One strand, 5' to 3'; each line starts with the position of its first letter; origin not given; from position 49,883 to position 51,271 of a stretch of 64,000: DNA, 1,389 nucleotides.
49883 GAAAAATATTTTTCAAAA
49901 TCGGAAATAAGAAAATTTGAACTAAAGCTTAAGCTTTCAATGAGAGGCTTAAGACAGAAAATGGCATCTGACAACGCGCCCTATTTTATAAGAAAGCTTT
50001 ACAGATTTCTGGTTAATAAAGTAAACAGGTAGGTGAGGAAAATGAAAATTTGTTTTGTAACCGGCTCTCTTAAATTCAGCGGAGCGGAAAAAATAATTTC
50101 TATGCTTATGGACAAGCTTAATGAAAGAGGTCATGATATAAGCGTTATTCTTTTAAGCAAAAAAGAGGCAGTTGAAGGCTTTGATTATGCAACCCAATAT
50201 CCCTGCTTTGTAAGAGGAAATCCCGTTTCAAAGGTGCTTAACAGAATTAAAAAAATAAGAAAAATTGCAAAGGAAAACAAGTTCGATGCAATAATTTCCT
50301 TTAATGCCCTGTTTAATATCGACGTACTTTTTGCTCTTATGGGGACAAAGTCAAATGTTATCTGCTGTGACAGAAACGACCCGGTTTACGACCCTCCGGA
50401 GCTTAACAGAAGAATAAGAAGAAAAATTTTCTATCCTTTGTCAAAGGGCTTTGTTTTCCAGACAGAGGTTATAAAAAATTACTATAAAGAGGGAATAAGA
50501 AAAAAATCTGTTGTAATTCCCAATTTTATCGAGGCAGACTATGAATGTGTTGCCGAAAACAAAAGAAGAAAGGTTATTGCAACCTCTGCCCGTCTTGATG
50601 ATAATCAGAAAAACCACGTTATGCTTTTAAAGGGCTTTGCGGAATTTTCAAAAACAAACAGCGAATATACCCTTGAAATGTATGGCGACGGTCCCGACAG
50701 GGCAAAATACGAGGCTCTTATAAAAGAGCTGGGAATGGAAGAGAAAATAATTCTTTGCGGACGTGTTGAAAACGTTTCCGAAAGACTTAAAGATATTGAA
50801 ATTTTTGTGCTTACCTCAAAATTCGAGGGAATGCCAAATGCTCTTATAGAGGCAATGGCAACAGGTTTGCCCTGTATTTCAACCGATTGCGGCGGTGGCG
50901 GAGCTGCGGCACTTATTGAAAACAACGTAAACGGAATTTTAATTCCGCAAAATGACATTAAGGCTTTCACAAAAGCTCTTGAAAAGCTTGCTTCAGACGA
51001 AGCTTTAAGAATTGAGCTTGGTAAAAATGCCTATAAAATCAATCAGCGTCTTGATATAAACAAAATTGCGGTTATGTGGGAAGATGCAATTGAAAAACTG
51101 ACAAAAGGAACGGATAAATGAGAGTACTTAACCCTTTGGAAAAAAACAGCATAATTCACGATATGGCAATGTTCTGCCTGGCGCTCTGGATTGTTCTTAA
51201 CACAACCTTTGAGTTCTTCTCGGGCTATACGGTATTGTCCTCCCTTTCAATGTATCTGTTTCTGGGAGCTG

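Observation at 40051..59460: Glycan locus with three ATP-grasp ligases and an MmgE/PrpD enzyme: predicted amide-linked, non-acetyl decoration of a 4-amino sugar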

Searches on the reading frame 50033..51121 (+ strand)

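Call 3: search_protein_families(library=pfam, proteins=[window:50033-51121:+], max_evalue=0.01)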
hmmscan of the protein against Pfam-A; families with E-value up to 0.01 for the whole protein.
window:50033-51121:+ (362 aa): 4 families
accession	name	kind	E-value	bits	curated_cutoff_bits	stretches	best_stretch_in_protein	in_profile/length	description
PF00534.26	Glycos_transf_1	-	8.9e-35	120.2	26.4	1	174-335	10-171/172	Glycosyl transferases group 1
PF13692.12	Glyco_trans_1_4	-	1.4e-33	116.6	27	1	180-322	2-142/142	Glycosyl transferases group 1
PF13439.12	Glyco_transf_4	-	3.9e-10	40.5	28.5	1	16-169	2-169/170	Glycosyltransferase Family 4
PF20706.3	GT4-conflict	-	0.0078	15.7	26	0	173-301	191-326/385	Family 4 Glycosyltransferase in conflict systems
